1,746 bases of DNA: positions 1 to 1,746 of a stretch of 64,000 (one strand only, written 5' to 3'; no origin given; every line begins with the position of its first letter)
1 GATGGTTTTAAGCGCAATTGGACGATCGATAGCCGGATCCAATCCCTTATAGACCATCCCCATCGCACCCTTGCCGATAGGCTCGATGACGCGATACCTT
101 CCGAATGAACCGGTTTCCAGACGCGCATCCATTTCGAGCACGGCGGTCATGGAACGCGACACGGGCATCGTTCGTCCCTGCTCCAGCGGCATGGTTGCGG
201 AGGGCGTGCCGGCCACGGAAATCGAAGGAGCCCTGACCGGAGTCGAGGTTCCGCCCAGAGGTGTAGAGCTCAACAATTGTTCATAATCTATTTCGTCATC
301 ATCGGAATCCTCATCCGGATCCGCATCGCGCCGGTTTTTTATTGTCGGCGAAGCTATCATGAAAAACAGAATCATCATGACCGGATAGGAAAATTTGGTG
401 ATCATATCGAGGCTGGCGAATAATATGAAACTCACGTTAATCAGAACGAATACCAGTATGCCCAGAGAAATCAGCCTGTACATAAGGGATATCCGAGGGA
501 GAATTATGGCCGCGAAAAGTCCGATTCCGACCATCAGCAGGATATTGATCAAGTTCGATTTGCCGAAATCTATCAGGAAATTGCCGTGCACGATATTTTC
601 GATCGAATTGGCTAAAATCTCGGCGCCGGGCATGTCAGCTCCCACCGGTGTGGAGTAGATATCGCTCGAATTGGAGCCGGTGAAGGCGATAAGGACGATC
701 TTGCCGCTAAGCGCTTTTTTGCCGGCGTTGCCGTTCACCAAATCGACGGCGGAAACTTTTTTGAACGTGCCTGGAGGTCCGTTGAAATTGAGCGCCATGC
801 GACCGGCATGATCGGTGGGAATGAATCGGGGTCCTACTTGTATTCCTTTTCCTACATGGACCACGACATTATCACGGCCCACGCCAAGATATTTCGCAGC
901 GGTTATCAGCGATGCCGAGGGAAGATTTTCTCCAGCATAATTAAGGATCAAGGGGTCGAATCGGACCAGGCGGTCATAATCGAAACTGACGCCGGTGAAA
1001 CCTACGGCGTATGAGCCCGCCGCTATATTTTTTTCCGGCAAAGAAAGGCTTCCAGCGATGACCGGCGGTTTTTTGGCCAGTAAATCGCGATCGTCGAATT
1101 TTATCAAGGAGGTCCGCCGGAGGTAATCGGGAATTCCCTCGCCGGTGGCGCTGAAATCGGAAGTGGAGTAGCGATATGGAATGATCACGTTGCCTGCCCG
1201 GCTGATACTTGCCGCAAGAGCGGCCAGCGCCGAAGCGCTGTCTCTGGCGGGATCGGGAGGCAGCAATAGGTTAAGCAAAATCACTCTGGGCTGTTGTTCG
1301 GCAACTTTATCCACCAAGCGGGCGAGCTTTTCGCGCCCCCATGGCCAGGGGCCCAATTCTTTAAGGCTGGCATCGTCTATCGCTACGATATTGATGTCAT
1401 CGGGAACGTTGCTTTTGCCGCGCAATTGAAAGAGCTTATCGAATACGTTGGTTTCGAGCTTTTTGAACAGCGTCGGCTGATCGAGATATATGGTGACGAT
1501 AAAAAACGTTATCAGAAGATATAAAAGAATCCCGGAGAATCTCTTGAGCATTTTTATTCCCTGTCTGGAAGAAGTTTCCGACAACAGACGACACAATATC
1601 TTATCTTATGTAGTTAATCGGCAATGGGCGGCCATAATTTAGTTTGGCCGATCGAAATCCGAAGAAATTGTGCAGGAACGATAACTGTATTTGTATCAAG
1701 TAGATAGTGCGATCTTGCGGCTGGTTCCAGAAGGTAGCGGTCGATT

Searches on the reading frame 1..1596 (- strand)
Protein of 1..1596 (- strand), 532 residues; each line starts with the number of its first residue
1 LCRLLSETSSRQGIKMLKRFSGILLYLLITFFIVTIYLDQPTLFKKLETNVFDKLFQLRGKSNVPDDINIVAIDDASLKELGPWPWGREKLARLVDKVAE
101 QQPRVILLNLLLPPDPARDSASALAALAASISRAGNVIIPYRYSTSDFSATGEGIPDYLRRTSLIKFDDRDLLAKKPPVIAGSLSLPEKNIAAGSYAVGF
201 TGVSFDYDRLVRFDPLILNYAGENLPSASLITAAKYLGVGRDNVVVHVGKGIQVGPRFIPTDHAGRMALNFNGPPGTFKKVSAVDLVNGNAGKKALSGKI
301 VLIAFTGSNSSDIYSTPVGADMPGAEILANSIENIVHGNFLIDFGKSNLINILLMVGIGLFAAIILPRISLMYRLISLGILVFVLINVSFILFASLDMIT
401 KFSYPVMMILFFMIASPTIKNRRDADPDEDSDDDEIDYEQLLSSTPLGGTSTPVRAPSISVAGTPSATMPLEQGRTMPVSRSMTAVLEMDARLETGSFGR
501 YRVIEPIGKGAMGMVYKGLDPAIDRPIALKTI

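Call 79: search_protein_families(library=pfam, proteins=[window:1-1596:-], max_evalue=0.00001)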
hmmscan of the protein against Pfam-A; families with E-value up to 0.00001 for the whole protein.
window:1-1596:- (532 aa): 1 family
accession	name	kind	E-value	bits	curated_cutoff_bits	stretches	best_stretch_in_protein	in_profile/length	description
PF05226.16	CHASE2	-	2.1e-49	168.9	26.3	1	31-360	3-256/257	CHASE2 domain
